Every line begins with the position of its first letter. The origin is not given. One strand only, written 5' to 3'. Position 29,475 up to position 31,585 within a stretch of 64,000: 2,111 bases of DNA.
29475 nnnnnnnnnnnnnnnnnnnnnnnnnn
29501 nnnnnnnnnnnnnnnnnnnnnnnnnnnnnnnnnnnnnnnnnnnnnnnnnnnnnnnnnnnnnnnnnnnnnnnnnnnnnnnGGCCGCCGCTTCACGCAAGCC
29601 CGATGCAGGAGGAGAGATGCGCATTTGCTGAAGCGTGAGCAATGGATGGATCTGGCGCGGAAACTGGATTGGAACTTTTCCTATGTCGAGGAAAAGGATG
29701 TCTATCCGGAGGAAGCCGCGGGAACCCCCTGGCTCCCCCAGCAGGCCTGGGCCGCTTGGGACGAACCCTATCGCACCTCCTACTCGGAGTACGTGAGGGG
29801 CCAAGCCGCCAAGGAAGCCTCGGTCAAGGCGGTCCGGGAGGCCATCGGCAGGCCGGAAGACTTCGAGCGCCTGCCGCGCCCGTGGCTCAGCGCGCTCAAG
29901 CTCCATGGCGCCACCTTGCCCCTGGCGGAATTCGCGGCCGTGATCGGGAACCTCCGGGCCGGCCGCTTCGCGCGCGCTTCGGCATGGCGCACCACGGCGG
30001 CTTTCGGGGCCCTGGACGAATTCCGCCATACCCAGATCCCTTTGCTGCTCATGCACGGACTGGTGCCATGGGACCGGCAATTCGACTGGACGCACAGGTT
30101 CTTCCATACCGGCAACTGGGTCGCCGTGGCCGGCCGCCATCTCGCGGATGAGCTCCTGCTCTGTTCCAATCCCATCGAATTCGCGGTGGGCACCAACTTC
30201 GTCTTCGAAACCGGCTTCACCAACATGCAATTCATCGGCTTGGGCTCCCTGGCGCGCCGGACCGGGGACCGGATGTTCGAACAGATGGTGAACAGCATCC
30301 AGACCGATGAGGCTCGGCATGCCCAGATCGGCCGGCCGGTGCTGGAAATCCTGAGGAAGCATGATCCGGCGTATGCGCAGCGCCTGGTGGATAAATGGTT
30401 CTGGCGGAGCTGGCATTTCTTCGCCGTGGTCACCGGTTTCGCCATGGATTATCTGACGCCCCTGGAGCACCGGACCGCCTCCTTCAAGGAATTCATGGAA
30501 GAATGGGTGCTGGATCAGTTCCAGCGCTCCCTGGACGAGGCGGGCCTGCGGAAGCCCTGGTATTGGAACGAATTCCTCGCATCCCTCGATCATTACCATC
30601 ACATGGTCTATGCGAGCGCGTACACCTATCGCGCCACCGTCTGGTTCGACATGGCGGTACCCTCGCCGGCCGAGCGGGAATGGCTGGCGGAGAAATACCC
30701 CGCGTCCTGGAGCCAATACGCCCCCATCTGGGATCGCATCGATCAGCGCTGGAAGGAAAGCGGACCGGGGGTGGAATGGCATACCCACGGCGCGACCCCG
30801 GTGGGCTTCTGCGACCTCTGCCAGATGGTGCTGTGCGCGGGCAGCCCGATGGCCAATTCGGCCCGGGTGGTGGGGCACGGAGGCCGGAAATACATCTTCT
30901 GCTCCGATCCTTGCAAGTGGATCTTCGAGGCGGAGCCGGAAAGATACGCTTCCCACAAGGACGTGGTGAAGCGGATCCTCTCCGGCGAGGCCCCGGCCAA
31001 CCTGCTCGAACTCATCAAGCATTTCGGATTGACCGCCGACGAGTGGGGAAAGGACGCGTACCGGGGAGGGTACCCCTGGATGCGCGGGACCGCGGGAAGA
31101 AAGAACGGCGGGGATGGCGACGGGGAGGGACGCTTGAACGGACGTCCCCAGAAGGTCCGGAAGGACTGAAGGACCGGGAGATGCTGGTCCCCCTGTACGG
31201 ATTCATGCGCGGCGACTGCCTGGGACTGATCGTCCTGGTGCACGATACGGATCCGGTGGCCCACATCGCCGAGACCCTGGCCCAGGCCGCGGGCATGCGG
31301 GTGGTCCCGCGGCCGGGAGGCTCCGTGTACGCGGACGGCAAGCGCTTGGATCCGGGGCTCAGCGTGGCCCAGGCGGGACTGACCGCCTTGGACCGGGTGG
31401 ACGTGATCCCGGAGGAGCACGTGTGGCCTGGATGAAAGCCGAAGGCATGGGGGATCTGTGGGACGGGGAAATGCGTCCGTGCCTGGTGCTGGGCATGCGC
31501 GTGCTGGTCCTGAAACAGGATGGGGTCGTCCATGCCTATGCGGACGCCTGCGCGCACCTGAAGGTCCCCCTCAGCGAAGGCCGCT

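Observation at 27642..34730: Soluble diiron monooxygenase operon (tmoABCDE order) without a reductase, bracketed by two sensor kinases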

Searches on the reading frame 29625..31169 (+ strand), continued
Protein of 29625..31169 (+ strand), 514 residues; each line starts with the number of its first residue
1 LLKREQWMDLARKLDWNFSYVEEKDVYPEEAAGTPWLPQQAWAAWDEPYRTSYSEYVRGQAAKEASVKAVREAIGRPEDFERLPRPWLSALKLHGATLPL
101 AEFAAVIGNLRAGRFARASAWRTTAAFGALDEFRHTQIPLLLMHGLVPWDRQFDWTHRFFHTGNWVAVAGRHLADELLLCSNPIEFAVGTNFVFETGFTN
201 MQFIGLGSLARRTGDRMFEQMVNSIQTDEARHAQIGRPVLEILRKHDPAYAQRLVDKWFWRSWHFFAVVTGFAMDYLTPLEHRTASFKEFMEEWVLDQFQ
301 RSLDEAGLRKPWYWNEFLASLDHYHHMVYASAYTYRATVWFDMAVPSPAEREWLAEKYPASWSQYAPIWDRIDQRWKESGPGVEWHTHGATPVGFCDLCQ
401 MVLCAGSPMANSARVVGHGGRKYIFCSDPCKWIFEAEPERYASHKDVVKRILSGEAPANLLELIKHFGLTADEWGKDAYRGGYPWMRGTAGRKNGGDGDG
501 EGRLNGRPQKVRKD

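Call 75: find_encoding_contigs(protein=P0018, flank=10000, max_places=1)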
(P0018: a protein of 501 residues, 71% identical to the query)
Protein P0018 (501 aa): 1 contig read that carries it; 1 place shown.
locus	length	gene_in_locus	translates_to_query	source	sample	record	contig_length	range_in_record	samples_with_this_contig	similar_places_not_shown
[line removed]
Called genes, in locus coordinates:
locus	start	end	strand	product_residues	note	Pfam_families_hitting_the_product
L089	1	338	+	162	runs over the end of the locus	-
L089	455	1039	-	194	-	PF04011:LemA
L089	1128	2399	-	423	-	PF09587:PGA_cap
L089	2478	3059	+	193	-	PF04011:LemA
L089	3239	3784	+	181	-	PF04536:TPM_phosphatase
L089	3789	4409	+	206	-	PF04536:TPM_phosphatase (weak)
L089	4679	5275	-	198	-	PF01725:Ham1p_like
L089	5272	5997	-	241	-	PF01520:Amidase_3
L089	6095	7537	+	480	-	-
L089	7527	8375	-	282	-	PF00032:Cytochrom_B_C (weak)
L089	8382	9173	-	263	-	PF00033:Cytochrome_B, PF14358:DUF4405 (weak), PF13631:Cytochrom_B_N_2, PF00033:Cytochrome_B (weak)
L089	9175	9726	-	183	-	PF00355:Rieske (weak)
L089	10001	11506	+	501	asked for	PF02332:Phenol_Hydrox, PF04945:YHS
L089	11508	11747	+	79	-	PF06234:TmoB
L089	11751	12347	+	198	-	PF00355:Rieske, PF02406:MmoB_DmpM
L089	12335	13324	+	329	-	PF02332:Phenol_Hydrox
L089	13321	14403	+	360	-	PF08448:PAS_4 (weak), PF08447:PAS_3, PF07536:HWE_HK (weak), PF07568:HisKA_2, PF13581:HATPase_c_2 (weak), PF02518:HATPase_c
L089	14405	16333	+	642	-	PF00072:Response_reg, PF00989:PAS, PF13188:PAS_8 (faint), PF08448:PAS_4, PF13426:PAS_9 (weak), PF00512:HisKA (weak), PF02518:HATPase_c, PF00072:Response_reg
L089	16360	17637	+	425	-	PF00675:Peptidase_M16, PF05193:Peptidase_M16_C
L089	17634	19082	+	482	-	PF05193:Peptidase_M16_C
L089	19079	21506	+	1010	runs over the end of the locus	PF00884:Sulfatase, PF16347:SGSH_C, PF13646:HEAT_2 (weak), PF03130:HEAT_PBS (faint), PF13646:HEAT_2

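Call 76: find_encoding_contigs(protein=P0072, flank=10000, max_places=1)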
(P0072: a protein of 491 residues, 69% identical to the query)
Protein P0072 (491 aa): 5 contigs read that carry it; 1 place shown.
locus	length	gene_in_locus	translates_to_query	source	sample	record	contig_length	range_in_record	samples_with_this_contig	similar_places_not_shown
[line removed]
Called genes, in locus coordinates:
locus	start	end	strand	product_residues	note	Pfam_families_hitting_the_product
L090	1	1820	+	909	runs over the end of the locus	PF02739:5_3_exonuc_N, PF01367:5_3_exonuc, PF01612:DNA_pol_A_exo1, PF22619:DNA_polI_exo1, PF00476:DNA_pol_A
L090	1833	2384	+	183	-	PF01713:Smr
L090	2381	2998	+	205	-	PF03692:CxxCxxCC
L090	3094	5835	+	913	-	-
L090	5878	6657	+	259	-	-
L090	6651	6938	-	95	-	PF00037:Fer4 (weak), PF12797:Fer4_2 (faint), PF12838:Fer4_7 (weak)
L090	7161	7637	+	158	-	PF03840:SecG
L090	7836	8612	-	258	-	PF00121:TIM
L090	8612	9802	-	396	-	PF00162:PGK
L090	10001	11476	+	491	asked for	PF02332:Phenol_Hydrox, PF04945:YHS (weak)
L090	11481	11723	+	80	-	PF06234:TmoB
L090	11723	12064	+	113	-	PF00355:Rieske, PF13806:Rieske_2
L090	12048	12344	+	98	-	PF02406:MmoB_DmpM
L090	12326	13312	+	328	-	PF02332:Phenol_Hydrox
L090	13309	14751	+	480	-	PF08448:PAS_4 (faint), PF00989:PAS, PF13426:PAS_9 (weak), PF08447:PAS_3, PF00512:HisKA, PF02518:HATPase_c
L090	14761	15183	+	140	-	PF00072:Response_reg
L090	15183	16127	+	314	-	PF00072:Response_reg, PF00990:GGDEF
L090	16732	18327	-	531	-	PF00171:Aldedh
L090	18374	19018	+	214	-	-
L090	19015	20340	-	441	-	PF09721:Exosortase_EpsH, PF02517:Rce1-like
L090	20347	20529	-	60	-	-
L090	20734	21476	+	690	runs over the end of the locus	PF00034:Cytochrom_C (faint), PF13442:Cytochrome_CBB3 (faint), PF06537:DHOR, PF21419:RoxA-like_Cyt-c (faint), PF06537:DHOR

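Call 77: find_encoding_contigs(protein=P0037, flank=10000, max_places=1)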
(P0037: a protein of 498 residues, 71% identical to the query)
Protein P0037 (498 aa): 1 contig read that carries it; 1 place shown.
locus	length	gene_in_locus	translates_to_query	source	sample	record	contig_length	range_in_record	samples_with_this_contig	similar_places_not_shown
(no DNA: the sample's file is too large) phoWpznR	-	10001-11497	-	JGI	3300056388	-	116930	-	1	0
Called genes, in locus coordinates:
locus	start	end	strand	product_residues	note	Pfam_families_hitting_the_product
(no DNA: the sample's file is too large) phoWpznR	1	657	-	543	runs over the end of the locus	PF00370:FGGY_N, PF02782:FGGY_C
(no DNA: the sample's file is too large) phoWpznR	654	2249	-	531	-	PF02952:Fucose_iso_C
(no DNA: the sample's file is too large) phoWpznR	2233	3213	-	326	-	PF00532:Peripla_BP_1, PF13407:Peripla_BP_4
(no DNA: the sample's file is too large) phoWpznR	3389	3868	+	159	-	-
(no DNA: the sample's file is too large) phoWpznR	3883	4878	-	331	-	PF02653:BPD_transp_2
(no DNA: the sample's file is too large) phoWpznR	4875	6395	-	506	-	PF00005:ABC_tran, PF13304:AAA_21 (faint), PF00005:ABC_tran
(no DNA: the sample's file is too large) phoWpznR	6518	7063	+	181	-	PF02472:ExbD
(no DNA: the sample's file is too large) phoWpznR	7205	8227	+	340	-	-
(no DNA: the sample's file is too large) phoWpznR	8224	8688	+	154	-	PF09900:DUF2127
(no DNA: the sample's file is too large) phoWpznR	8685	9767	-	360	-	PF00487:FA_desaturase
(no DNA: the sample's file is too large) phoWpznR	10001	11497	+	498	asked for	PF02332:Phenol_Hydrox, PF04945:YHS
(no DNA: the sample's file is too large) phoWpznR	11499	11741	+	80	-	PF06234:TmoB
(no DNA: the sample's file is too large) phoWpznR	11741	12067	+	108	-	PF00355:Rieske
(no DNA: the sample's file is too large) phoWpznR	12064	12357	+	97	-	PF02406:MmoB_DmpM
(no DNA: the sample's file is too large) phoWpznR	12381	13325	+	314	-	PF02332:Phenol_Hydrox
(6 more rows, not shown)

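Call 80: search_dna_similar(query=window:29625-31169:+, collection=plasmids, mode=protein, max_rows=40, max_evalue=1e-30)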
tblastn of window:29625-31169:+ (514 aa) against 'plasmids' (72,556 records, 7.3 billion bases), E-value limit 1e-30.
Records with a match: 43; places in all: 48; records where one place covers at least 80% of the query: 43.
Best place of each record, by identity: <60% 43.
By first word of the organism name: Acinetobacter 13; Rhodococcus 4; Paraburkholderia 4; Cupriavidus 3; Xanthobacter 2; Mycobacterium 2; Variovorax 2; Burkholderia 2; Ideonella 1; Ancylobacter 1; and 9 more.
By predicted mobility (MOB-suite, as given by PLSDB): mobilizable 18; conjugative 14; non-mobilizable 11.
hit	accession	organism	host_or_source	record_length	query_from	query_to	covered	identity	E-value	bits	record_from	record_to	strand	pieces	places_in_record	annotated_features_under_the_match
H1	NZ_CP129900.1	Rhodococcus ruber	soil,bacterial genome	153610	2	478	93%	43.5%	4e-124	407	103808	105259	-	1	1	toluene monooxygenase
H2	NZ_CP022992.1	Paraburkholderia aromaticivorans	-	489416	1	486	95%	42.2%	9e-120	394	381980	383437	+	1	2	aromatic/alkene/methane monooxygenase hydroxylase/oxygenase subunit ...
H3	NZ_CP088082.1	Ideonella dechloratans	Cell culture,Activated sludge, ...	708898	1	486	95%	42.0%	2e-116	385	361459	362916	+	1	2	toluene monooxygenase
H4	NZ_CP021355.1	Rhodococcus oxybenzonivorans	river sediment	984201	2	478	93%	42.7%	3e-122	402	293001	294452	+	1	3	aromatic/alkene/methane monooxygenase hydroxylase/oxygenase subunit ...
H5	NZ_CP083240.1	Ancylobacter polymorphus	activated sludge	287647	2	485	94%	41.9%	1e-120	397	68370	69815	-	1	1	aromatic/alkene/methane monooxygenase hydroxylase/oxygenase subunit ...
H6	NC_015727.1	Cupriavidus necator N-1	soil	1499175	1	486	95%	41.7%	8e-114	377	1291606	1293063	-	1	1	record has no annotation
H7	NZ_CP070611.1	Rhodococcus koreensis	cell culture,rhizosphere of apple ...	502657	1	483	94%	42.0%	3e-118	390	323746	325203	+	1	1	toluene monooxygenase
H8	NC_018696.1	Paraburkholderia phenoliruptrix BR3459a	Mimosa flocculosa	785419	1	486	95%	41.5%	4e-112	372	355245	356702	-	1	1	Toluene-4-monooxygenase system protein A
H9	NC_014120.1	Paraburkholderia atlantica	-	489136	1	486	95%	41.3%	9e-113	374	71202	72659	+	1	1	methane/phenol/toluene hydroxylase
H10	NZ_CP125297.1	Paraburkholderia sabiae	Mimosa caesalpiniifolia,cell ...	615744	1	486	95%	41.3%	6e-112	372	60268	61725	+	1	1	toluene monooxygenase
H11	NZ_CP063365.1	Xanthobacter dioxanivorans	pure culture,active sludge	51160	2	478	93%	41.5%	2e-118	391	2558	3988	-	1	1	aromatic/alkene/methane monooxygenase hydroxylase/oxygenase subunit ...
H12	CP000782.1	Xanthobacter autotrophicus Py2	-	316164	1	485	94%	40.8%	3e-110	367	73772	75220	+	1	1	methane/phenol/toluene hydroxylase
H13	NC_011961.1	Thermomicrobium roseum DSM 5159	-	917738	2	478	93%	41.4%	1e-115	382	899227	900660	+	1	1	aromatic/alkene/methane monooxygenase hydroxylase/oxygenase subunit ...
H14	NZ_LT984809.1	Cupriavidus taiwanensis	-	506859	1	486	95%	40.5%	1e-108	362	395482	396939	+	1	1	toluene monooxygenase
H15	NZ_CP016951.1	Cupriavidus taiwanensis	Mimosa,single cell,nodules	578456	1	479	93%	41.1%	1e-109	365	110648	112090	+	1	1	Toluene-4-monooxygenase system protein A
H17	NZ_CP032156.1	Mycobacterium sp. ELW1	whole organism,Stream sediment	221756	1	479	93%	40.7%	3e-106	355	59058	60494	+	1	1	isoA: isoprene monooxygenase oxygenase subunit alpha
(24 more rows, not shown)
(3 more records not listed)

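Call 81: get_annotated_region(hit=H12, flank=5000)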
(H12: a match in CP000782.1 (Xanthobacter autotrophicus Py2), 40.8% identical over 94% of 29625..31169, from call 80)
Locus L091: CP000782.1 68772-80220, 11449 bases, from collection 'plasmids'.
description: Xanthobacter autotrophicus Py2 plasmid pXAUT01, complete sequence
organism: Xanthobacter autotrophicus Py2 (NCBI taxid 78245)
taxonomy: Bacteria; Pseudomonadota; Alphaproteobacteria; Hyphomicrobiales; Xanthobacteraceae; Xanthobacter; Xanthobacter autotrophicus; Xanthobacter autotrophicus Py2
host: -; source: -; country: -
typing (MOB-suite, as given by PLSDB): conjugative; replicon rep_cluster_649; relaxase MOBQ; mating-pair formation MPF_T
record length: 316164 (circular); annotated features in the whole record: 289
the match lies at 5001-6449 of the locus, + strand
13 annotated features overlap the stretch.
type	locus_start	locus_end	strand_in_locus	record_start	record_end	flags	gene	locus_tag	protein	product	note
CDS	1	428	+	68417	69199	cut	-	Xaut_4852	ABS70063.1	Integrase catalytic region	-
CDS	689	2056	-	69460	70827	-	-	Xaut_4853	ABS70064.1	hypothetical protein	-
CDS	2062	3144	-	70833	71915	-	-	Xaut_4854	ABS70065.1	hypothetical protein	-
CDS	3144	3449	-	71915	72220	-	-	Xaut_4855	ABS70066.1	hypothetical protein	-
CDS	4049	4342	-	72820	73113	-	-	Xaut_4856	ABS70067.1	conserved hypothetical protein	-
CDS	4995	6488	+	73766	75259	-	-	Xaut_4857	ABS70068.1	methane/phenol/toluene hydroxylase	-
CDS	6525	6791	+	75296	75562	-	-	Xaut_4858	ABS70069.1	Toluene-4-monooxygenase system B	-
CDS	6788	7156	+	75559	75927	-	-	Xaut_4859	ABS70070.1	Rieske (2Fe-2S) domain protein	-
CDS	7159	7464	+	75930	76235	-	-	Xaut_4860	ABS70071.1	monooxygenase component MmoB/DmpM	-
CDS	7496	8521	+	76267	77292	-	-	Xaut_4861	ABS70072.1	methane/phenol/toluene hydroxylase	-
CDS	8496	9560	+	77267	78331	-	-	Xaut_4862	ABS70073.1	Oxidoreductase FAD-binding domain protein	-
CDS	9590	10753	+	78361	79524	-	-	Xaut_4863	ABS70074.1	aldehyde dehydrogenase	-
CDS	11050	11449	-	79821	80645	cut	-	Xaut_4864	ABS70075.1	DNA binding domain, excisionase family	-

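Call 82: get_annotated_region(hit=H17, flank=5000)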
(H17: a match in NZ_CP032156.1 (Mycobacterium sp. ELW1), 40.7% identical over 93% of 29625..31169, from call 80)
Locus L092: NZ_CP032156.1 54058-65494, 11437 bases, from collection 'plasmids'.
description: Mycobacterium sp. ELW1 plasmid pELW1-1, complete sequence
organism: Mycobacterium sp. ELW1 (NCBI taxid 1547487)
taxonomy: Bacteria; Actinomycetota; Actinomycetes; Mycobacteriales; Mycobacteriaceae; Mycobacterium; Mycobacterium sp. ELW1
host: -; source: whole organism,Stream sediment; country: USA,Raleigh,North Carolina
typing (MOB-suite, as given by PLSDB): mobilizable; replicon rep_cluster_1586; relaxase MOBF
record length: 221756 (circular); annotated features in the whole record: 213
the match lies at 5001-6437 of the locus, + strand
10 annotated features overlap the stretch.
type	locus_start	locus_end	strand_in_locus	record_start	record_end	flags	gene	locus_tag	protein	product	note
CDS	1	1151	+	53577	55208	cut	-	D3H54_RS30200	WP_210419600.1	integrase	-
CDS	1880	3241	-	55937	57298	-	-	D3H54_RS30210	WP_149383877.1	DDE-type integrase/transposase/recombinase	-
CDS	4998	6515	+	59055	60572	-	isoA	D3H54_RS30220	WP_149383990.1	isoprene monooxygenase oxygenase subunit alpha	-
CDS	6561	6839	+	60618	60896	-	-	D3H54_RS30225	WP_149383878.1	toluene-4-monooxygenase system B family protein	-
CDS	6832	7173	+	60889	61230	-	-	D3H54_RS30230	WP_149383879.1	Rieske 2Fe-2S domain-containing protein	-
CDS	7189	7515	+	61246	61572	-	-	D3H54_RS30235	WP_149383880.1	MmoB/DmpM family protein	GO:0006725 - cellular aromatic compound metabolic process [Evidence IEA]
CDS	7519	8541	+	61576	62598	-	-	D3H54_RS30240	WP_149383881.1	toluene hydroxylase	-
CDS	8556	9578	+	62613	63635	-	-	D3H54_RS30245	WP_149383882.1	2Fe-2S iron-sulfur cluster binding domain-containing protein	-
CDS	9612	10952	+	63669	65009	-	-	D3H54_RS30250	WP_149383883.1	aldehyde dehydrogenase family protein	-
CDS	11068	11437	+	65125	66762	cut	-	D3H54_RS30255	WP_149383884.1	GMC family oxidoreductase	-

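Call 87: find_related_loci(query=L057:10001-11473:+, collection=metagenome_contigs, flank=10000)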
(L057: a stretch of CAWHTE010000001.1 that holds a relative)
Query L057:10001-11473:+ (491 aa) in metagenome_contigs; peptide patterns used: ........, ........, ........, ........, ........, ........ (x = any residue, [..] = any of these).
600 stretches matched a pattern (row limit reached: there are more); 563 encode a relative of the query (tblastn E <= 1e-3); the best 80 are kept; 80 distinct loci.
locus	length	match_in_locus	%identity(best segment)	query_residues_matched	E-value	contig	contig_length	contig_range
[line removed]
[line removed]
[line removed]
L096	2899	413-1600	86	96-491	0e+0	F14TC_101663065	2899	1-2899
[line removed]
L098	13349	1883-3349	69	1-489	0e+0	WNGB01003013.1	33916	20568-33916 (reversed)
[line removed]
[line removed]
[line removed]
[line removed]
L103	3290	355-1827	68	1-491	0e+0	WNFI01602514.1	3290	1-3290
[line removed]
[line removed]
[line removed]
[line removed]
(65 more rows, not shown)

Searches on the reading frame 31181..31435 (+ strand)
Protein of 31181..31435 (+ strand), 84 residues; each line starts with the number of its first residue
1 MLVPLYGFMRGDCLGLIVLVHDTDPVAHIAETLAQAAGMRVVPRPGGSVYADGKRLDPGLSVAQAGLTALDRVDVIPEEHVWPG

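Call 5: search_protein_families(library=pfam, proteins=[window:31181-31435:+], max_evalue=0.01)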
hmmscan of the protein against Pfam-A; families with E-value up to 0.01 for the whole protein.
window:31181-31435:+ (84 aa): 1 family
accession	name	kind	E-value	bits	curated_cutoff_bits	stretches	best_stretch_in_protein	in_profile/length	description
PF06234.18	TmoB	-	5.1e-12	46.3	25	1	2-75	1-76/78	Toluene-4-monooxygenase system protein B (TmoB)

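Call 6: search_protein_families(library=ncbifam, proteins=[window:31181-31435:+], max_evalue=0.01)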
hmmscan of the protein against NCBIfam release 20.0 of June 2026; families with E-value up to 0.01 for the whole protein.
window:31181-31435:+ (84 aa): 0 families
